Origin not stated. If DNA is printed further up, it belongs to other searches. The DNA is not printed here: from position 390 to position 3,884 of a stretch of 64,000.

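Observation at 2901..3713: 813-bp, ~99.4% identical direct repeat forms a shared 5' module of two lectin-like surface-protein genes 18.6 kb apart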

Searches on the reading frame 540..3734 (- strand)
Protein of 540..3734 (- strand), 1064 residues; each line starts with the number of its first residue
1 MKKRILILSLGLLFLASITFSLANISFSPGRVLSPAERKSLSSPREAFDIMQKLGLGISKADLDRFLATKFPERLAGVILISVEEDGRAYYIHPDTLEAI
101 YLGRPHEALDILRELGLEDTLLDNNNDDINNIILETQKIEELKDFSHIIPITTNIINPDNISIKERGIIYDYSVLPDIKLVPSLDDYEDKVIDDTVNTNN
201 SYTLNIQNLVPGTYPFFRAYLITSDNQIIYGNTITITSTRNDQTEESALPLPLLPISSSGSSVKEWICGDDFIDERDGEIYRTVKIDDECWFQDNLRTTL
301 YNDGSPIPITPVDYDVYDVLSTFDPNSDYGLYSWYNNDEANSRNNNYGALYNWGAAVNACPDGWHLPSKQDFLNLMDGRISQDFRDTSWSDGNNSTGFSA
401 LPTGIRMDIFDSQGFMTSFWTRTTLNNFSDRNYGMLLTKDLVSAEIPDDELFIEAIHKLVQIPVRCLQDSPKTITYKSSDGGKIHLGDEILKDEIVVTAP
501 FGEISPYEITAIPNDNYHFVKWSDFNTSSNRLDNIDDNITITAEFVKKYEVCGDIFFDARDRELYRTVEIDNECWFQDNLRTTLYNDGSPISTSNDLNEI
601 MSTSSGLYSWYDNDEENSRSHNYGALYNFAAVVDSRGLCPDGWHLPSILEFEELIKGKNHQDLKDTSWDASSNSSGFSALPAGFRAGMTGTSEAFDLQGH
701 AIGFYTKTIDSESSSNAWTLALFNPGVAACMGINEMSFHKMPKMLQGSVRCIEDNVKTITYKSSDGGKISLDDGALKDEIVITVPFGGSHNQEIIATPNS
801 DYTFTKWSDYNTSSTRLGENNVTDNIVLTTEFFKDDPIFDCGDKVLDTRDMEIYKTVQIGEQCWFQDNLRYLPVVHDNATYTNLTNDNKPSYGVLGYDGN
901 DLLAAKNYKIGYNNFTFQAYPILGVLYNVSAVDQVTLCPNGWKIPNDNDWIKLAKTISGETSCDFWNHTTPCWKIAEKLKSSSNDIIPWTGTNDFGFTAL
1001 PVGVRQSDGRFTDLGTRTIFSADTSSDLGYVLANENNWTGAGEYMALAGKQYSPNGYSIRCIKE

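Call 6: search_protein_families(library=pfam, proteins=[window:540-3734:-], max_evalue=0.01)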
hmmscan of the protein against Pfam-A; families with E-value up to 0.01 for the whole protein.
window:540-3734:- (1064 aa): 3 families
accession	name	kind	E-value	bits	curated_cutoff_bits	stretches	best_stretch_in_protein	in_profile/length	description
PF09603.15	Fib_succ_major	-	7.6e-75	251.7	33.9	3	568-752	1-186/187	Fibrobacter succinogenes major domain (Fib_succ_major)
PF18998.6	Flg_new_2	-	1.1e-09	38.5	23.6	2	508-547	26-71/73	Divergent InlB B-repeat domain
PF07603.17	Lcl_C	-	0.00018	22.2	34.9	0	625-724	26-99/117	Lcl C-terminal domain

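Call 12: find_encoding_contigs(protein=window:540-3734:-, flank=10000)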
Protein window:540-3734:- (1064 aa): no gene with exactly this product is on record in the collection.

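Call 71: search_protein_families(library=ncbifam, proteins=[window:540-3734:-], max_evalue=0.01)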
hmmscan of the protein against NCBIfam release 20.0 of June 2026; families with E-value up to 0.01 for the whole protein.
window:540-3734:- (1064 aa): 1 family
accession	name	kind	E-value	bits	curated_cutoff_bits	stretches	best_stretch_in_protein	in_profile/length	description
TIGR02145.1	Fib_succ_major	domain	3e-75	252.8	41.65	3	845-1063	2-175/176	FISUMP domain-containing protein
